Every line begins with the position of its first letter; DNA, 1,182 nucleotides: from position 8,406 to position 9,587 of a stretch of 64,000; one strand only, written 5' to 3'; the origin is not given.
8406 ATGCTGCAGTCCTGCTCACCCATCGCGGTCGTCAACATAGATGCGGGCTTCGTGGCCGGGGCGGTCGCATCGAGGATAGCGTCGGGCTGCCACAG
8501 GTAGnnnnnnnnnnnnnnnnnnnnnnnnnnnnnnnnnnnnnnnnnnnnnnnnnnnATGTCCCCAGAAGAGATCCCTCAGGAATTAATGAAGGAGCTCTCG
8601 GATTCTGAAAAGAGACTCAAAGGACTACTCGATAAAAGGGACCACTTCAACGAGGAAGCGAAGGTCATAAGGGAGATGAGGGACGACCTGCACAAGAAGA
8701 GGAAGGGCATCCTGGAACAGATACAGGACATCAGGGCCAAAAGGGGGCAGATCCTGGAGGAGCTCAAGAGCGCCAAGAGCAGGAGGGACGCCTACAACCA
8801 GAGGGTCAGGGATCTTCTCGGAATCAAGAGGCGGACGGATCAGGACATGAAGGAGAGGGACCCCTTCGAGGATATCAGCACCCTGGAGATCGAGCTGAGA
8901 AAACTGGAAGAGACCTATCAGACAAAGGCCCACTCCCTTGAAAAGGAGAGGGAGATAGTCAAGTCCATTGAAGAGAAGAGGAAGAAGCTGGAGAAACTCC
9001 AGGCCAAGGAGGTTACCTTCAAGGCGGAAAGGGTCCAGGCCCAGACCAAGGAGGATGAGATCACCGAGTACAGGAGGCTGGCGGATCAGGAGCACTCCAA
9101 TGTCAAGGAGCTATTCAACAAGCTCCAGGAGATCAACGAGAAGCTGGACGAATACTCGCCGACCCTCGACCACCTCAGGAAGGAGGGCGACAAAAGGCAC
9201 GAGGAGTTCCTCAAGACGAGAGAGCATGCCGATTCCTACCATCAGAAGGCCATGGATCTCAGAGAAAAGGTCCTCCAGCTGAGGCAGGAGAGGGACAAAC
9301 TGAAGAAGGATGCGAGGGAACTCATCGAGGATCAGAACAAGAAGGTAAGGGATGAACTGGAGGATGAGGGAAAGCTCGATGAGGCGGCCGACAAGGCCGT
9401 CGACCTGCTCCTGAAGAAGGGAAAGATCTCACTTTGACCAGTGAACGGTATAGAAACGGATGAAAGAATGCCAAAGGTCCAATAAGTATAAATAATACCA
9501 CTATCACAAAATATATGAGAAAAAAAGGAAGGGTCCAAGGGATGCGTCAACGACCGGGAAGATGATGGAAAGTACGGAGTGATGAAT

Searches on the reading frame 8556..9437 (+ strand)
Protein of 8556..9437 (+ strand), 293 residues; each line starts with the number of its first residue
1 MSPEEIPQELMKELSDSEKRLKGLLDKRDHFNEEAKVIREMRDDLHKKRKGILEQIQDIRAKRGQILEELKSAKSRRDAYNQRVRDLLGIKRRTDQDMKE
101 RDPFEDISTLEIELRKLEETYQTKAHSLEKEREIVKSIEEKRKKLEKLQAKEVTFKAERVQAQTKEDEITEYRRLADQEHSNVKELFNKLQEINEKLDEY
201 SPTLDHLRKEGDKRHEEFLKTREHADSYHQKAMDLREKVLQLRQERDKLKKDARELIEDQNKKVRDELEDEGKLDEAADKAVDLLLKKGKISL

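Call 3: search_protein_families(library=pfam, proteins=[window:8556-9437:+], max_evalue=0.01)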
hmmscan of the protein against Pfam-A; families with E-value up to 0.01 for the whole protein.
window:8556-9437:+ (293 aa): 2 families
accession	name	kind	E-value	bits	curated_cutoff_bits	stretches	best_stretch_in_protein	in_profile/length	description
PF23435.1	DUF7121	-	1.3e-11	44.9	29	1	21-275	40-290/307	Family of unknown function (DUF7121)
PF11083.13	Relaxase_C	-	0.0048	17.5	30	1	5-85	26-110/125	C-terminal helical hairpin domain from relaxase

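Call 4: search_protein_families(library=ncbifam, proteins=[window:8556-9437:+], max_evalue=0.01)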
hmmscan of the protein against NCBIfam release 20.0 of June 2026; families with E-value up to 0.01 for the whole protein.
window:8556-9437:+ (293 aa): 5 families
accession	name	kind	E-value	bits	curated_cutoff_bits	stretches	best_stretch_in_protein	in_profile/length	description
TIGR02168.1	SMC_prok_B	equivalog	1.8e-06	26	567.35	1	12-264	679-937/1181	chromosome segregation protein SMC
NF003034.1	PRK03918.1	equivalog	3.1e-06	25.5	700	1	4-280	451-722/878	DNA double-strand break repair ATPase Rad50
NF041751.2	sbcc_Staph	equivalog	0.00082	17.4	920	1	19-270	229-470/1007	exonuclease subunit SbcC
TIGR02169.1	SMC_prok_A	equivalog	0.0029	15.4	729.4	1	10-267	243-506/1165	chromosome segregation protein SMC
NF002572.0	PRK02224.1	equivalog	0.0034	15.7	1087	0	130-276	462-613/888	DNA double-strand break repair ATPase Rad50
